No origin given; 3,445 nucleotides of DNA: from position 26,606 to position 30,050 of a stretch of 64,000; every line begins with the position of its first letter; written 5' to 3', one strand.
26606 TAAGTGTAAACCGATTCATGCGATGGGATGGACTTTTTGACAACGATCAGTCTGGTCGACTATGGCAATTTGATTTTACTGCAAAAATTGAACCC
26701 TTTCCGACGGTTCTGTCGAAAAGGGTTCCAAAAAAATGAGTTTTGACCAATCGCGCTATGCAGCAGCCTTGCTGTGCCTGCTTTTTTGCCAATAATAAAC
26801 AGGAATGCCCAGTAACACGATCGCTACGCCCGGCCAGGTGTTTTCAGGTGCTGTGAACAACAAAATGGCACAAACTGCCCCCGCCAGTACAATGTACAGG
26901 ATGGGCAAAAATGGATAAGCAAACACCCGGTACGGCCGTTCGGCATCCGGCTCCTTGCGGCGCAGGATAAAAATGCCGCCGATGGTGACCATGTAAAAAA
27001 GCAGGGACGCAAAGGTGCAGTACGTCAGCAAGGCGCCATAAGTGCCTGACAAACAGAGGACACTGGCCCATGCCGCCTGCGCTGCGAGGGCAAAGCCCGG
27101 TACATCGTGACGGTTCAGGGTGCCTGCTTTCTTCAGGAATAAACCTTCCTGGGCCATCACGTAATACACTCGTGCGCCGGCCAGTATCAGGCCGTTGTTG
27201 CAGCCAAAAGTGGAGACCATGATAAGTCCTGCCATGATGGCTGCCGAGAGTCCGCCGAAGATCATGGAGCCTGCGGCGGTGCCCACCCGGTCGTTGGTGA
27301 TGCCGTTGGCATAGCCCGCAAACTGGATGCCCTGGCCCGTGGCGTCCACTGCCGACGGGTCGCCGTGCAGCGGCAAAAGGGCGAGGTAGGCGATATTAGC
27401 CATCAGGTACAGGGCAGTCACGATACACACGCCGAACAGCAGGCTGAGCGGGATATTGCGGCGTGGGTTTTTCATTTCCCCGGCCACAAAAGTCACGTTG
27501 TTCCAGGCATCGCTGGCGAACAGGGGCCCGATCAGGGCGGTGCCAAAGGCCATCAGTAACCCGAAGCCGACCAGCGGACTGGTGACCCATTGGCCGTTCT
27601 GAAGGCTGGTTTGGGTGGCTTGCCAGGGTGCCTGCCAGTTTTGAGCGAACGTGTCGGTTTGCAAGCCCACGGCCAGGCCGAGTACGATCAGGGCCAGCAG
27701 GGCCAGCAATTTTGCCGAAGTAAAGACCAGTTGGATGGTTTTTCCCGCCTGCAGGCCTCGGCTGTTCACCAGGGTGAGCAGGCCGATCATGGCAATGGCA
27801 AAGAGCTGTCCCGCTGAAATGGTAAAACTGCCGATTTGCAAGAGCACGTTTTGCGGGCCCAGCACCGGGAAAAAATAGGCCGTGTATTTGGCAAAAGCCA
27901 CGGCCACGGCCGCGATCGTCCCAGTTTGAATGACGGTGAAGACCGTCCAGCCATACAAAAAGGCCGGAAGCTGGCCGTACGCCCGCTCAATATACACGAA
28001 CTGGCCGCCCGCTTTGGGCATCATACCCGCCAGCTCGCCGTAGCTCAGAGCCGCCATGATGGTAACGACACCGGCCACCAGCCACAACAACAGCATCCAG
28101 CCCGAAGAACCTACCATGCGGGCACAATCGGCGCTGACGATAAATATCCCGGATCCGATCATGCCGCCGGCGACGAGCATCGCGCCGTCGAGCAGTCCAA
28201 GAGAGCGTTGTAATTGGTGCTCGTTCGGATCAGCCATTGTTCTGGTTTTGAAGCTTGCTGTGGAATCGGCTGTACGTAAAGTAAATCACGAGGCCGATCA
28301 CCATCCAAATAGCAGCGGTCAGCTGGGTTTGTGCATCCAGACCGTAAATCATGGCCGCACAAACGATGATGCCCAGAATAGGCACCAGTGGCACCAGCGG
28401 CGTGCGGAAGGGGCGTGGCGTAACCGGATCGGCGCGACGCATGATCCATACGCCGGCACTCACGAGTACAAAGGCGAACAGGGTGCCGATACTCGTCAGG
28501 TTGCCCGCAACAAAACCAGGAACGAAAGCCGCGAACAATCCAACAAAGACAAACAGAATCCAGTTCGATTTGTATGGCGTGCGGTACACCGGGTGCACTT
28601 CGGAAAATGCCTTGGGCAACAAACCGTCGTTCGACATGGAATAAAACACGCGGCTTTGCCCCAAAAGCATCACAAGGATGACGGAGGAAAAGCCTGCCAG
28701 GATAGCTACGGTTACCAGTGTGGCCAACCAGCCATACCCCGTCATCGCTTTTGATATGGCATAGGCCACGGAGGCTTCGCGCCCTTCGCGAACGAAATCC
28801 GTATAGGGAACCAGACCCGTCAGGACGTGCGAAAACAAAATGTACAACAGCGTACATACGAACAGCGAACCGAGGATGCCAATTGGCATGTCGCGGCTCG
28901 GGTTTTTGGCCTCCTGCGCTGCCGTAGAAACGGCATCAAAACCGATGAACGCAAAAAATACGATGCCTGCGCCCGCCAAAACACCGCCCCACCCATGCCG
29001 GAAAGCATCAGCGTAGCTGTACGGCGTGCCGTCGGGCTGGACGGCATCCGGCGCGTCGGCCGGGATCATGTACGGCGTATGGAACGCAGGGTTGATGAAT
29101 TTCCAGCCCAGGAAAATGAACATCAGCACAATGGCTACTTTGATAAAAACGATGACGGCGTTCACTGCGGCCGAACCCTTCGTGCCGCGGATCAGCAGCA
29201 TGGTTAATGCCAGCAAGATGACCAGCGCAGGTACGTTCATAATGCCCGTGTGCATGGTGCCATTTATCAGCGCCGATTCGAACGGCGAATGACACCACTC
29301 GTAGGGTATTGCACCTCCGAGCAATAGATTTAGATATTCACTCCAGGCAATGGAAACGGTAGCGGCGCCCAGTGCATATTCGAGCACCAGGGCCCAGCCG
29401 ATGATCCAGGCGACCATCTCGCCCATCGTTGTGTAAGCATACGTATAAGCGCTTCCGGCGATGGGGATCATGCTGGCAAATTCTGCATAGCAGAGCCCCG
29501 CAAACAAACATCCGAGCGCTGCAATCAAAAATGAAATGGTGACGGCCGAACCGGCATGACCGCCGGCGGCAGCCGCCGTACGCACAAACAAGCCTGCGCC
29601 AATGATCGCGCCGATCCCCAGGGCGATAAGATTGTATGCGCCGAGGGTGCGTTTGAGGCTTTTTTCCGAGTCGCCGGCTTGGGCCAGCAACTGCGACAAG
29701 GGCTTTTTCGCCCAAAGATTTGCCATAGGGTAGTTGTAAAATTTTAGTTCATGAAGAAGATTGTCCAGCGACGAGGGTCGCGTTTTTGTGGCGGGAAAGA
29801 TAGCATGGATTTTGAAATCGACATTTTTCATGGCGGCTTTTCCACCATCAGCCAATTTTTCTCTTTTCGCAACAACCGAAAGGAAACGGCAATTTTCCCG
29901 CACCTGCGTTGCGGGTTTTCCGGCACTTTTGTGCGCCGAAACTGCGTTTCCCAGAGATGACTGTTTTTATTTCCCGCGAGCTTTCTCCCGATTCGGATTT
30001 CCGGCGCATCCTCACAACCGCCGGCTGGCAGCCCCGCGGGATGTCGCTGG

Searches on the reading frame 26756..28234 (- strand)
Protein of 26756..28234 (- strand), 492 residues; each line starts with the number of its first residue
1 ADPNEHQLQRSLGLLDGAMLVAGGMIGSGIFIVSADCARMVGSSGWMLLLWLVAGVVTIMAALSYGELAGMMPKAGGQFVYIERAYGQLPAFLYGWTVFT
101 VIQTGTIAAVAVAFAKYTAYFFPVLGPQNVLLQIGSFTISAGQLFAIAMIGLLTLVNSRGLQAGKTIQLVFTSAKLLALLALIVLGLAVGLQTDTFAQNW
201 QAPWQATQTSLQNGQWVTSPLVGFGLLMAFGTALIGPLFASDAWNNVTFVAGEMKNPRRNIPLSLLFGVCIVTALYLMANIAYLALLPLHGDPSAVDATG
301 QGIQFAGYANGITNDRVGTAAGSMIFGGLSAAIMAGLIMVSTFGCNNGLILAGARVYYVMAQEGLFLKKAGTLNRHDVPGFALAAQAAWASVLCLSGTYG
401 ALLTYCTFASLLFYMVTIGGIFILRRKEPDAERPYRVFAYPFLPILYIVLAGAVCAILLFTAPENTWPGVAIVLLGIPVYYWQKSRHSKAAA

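Call 97: search_protein_families(library=pfam, proteins=[window:26756-28234:-], max_evalue=0.00001)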
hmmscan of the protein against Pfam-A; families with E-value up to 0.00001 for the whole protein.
window:26756-28234:- (492 aa): 2 families
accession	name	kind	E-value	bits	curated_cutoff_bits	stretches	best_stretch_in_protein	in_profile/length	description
PF13520.12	AA_permease_2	-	7.3e-51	173.9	27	1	12-471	1-418/427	Amino acid permease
PF00324.27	AA_permease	-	2e-33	116.3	24.6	1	19-463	4-425/470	Amino acid permease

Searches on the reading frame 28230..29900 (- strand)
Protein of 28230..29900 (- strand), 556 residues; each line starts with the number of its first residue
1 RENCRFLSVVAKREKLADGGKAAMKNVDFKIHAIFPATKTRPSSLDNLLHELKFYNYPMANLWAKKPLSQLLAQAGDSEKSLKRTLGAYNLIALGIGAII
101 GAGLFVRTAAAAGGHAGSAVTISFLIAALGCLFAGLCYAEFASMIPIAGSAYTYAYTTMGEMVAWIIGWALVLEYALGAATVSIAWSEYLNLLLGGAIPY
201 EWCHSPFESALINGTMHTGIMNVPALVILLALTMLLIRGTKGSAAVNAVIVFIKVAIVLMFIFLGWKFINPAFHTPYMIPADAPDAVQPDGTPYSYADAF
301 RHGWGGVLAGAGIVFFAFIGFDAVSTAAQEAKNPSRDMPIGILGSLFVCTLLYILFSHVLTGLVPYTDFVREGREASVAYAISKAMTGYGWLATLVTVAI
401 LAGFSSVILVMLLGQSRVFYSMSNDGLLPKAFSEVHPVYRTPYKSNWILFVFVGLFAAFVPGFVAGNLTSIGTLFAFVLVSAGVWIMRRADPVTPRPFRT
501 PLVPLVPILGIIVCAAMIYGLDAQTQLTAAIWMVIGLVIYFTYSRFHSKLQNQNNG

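Call 97: search_protein_families(library=pfam, proteins=[window:28230-29900:-], max_evalue=0.00001)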
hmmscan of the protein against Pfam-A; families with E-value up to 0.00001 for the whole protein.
window:28230-29900:- (556 aa): 3 families
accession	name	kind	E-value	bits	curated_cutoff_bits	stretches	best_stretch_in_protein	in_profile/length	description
PF13520.12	AA_permease_2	-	1.1e-53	183.2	27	1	87-522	2-412/427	Amino acid permease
PF00324.27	AA_permease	-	5.9e-46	157.5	24.6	1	92-522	3-423/470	Amino acid permease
PF13906.12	AA_permease_C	-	2.8e-11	43.8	27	1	498-548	1-51/51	C-terminus of AA_permease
